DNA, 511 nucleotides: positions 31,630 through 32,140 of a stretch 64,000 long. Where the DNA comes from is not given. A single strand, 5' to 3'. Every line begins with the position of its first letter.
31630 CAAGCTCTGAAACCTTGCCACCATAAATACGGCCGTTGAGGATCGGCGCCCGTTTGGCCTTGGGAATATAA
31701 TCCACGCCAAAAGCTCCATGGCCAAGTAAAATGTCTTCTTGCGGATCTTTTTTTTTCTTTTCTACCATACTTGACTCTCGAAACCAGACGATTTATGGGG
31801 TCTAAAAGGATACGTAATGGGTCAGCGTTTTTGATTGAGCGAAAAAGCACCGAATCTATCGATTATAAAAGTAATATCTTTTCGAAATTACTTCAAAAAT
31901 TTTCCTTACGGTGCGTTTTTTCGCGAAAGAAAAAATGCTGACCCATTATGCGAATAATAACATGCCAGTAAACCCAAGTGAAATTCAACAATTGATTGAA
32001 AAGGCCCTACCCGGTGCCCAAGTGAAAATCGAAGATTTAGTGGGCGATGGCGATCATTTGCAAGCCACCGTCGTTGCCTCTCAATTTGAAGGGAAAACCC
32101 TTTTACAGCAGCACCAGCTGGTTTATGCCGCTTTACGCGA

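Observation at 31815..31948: Family of ~134-bp intergenic elements with 12-bp terminal inverted repeats, each just 5' of a plus-strand gene start (copy C, upstream of bolA–grxD)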

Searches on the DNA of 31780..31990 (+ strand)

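Call 43: search_rna_families(source=window, start=31780, end=31990, threshold=evalue, max_evalue=10)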
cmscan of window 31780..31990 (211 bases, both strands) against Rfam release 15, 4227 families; matches with E-value up to 10: 13.
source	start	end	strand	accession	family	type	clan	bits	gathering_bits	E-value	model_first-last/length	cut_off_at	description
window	31818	31945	+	RF04171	MIR1509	Gene; miRNA;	-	25.6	87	0.0039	1-121/121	no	MIR1509 microRNA precursor family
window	31816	31949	+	RF03621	MIR4245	Gene; miRNA;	-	22.9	74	0.052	1-128/128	no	MIR4245 microRNA precursor family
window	31820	31943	+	RF03785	mir-974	Gene; miRNA;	-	21.5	90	0.06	1-91/91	no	mir-974 microRNA precursor family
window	31818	31946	-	RF03839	MIR2599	Gene; miRNA;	-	20.6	120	0.089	1-132/132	no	MIR2599 microRNA precursor family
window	31817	31946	-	RF04206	MIR9555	Gene; miRNA;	-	20.3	119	0.22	1-137/137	no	MIR9555 microRNA precursor family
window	31811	31955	+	RF04174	MIR4208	Gene; miRNA;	-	20.2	140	0.62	1-191/191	no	MIR4208 microRNA precursor family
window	31810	31953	+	RF04156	MIR2670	Gene; miRNA;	-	17.2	117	0.14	1-200/200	no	MIR2670 microRNA precursor family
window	31848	31901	-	RF04331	Plastid-clpP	Cis-reg;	-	14.1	55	6.3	1-69/69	no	Plastid-clpP 5UTR RNA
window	31828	31933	+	RF03457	MIR173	Gene; miRNA;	-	13.1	70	6.6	1-102/102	no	MIR173 microRNA precursor family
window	31810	31951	-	RF04127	MIR8007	Gene; miRNA;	-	12.9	195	3.1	1-226/226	no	MIR8007 microRNA precursor family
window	31816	31947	-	RF04210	MIR8643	Gene; miRNA;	-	12.9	135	5.9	1-150/150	no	MIR8643 microRNA precursor family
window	31914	31933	+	RF01111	SBWMV2_UPD-PKk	Cis-reg;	-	12.1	35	9.8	1-21/21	no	Pseudoknot of upstream pseudoknot domain (UPD) of the 3'UTR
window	31780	31813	+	RF01851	cyano_tmRNA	Gene;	CL00001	7.3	70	5.4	255-288/288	5'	Cyanobacteria transfer-messenger RNA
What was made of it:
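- On Riboswitch / cis-regulatory leader RNA: Only sub-threshold miRNA-precursor hairpins match, at 13-26 bits against cut-offs of 70-195 (call 43).
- Tried and rejected: At permissive E-values it gave only plant and insect miRNA-precursor hairpins far below their cut-offs (call 43).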

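Call 78: search_dna_similar(query=window:31812-31952:+, collection=plasmids, mode=distant, max_evalue=0.01, max_rows=10)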
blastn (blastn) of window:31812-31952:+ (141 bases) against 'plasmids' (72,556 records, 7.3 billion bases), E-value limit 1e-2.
No match.

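Call 79: search_dna_similar(query=window:31812-31952:+, collection=ecoli_genomes, mode=distant, max_evalue=0.01, max_rows=10)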
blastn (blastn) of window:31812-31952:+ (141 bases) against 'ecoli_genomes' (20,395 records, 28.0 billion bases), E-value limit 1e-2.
No match.
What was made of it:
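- On ERIC: A blastn search (word size 11) of copy C against all complete E. coli genomes found no match (call 79).
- Closest known: ERIC / IRU elements of enterobacteria. Different: There is no sequence match in 5,426 E. coli genomes (call 79).
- Tried and rejected: A blastn search of copy C against PLSDB plasmids and all complete E. coli genomes found no match (calls 78, 79).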
